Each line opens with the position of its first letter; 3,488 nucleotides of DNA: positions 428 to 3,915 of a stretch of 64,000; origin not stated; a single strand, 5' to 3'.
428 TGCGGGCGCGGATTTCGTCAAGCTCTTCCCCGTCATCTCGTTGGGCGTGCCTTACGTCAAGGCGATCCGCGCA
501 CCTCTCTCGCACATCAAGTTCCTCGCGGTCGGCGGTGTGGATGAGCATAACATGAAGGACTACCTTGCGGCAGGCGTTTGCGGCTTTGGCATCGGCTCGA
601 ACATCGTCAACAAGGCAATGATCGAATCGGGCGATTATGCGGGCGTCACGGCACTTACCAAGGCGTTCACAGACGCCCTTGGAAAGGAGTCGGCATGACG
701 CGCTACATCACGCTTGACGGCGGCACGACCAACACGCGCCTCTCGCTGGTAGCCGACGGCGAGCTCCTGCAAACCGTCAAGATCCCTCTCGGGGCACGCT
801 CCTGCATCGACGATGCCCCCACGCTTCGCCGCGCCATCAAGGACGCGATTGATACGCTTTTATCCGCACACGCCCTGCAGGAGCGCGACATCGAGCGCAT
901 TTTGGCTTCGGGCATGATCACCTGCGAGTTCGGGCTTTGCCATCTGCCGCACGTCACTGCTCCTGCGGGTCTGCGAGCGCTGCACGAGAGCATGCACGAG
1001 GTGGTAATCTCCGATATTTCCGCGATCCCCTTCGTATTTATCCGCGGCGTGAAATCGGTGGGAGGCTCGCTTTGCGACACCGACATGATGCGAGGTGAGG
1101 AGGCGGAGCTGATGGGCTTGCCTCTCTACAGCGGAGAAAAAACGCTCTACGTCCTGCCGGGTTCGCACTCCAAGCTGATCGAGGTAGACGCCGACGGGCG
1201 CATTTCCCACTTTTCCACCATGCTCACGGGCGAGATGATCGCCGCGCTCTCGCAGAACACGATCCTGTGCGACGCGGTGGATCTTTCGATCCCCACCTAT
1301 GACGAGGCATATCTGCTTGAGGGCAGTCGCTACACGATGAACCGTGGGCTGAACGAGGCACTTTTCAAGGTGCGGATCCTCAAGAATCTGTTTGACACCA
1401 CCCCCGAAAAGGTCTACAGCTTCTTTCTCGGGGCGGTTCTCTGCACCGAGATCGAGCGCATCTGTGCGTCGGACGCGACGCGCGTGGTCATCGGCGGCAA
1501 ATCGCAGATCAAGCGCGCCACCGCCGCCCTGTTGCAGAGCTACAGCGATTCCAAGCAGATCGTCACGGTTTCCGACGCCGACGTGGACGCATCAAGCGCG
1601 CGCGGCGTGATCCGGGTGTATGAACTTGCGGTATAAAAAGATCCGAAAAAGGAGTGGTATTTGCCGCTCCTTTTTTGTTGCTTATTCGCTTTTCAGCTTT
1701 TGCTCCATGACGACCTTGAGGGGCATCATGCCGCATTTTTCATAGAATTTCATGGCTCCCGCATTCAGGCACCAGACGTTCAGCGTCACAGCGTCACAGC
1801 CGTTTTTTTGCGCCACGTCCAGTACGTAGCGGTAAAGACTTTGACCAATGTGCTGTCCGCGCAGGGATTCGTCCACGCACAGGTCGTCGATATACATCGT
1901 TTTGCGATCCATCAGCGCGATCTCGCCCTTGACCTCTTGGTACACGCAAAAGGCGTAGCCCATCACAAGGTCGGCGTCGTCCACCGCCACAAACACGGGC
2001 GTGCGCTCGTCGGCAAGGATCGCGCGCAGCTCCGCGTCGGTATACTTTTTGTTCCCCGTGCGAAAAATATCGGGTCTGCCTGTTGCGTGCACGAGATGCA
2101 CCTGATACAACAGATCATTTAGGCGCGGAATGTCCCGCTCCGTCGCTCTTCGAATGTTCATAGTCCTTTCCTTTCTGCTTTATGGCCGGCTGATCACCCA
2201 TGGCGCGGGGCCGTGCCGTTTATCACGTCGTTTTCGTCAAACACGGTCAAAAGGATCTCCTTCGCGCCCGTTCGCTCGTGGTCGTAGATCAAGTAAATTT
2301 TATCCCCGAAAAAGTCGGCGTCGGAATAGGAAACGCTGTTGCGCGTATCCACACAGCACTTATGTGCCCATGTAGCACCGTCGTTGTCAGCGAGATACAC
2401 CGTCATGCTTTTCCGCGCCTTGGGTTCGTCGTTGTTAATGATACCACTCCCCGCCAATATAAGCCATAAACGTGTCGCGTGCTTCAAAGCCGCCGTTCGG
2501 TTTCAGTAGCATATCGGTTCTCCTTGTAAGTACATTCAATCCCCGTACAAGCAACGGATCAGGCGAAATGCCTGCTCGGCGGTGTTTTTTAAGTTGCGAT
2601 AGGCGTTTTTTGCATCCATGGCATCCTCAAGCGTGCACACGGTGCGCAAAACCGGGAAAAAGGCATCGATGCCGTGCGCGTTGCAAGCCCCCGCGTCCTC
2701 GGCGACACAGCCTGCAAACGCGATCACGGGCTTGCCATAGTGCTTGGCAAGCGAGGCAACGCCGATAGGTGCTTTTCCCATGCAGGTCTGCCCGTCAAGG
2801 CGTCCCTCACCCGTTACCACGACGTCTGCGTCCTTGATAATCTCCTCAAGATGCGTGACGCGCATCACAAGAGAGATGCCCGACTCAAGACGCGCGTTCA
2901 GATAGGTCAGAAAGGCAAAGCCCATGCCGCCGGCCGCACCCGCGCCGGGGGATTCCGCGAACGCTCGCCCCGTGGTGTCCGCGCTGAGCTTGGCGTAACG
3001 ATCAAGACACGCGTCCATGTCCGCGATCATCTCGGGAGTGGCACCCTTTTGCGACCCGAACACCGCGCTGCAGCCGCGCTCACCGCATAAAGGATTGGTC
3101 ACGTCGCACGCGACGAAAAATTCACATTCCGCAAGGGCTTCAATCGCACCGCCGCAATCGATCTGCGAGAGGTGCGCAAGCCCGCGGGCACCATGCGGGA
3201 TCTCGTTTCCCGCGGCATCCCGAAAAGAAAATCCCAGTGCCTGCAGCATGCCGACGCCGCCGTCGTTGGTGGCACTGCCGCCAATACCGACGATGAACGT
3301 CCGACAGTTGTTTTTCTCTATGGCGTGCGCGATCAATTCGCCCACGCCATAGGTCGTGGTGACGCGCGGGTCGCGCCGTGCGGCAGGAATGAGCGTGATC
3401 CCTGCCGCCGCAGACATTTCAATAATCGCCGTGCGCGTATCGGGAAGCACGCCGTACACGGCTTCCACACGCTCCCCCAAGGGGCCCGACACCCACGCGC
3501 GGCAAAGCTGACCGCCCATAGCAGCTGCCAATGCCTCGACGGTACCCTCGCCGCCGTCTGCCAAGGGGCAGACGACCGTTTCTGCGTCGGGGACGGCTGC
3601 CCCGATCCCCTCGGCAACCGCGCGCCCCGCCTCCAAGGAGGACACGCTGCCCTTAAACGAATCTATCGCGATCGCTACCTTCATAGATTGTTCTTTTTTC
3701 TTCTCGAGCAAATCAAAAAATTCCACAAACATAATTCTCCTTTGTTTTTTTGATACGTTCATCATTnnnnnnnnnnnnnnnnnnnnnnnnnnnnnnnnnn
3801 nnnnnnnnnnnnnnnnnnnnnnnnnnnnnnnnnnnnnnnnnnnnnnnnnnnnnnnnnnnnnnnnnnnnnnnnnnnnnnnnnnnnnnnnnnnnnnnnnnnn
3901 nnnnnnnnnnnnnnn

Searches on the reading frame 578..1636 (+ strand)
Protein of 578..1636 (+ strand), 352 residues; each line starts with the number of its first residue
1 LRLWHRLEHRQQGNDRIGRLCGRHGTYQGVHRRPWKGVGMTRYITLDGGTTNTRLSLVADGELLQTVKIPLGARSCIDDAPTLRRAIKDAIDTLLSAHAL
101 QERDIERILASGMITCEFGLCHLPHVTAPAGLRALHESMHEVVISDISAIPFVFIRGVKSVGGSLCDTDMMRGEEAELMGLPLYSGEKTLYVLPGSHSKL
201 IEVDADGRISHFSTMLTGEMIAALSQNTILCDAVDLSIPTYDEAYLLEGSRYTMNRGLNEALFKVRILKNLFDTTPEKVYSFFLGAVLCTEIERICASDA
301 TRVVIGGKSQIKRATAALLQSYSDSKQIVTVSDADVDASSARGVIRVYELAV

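Call 47: search_protein_families(library=pfam, proteins=[window:578-1636:+], max_evalue=0.00001)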
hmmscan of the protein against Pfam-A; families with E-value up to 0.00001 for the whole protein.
window:578-1636:+ (352 aa): 1 family
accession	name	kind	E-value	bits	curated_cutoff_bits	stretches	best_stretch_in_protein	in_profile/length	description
PF05035.17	DGOK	-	1.7e-39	135.9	25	1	47-332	1-271/281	2-keto-3-deoxy-galactonokinase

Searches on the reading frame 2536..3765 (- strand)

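Call 47: search_protein_families(library=pfam, proteins=[window:2536-3765:-], max_evalue=0.00001)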
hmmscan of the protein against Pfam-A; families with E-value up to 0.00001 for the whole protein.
window:2536-3765:- (409 aa): 1 family
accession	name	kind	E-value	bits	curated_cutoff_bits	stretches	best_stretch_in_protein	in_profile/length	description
PF02595.20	Gly_kinase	-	4.8e-145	483.6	23.3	1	31-403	2-371/372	Glycerate kinase family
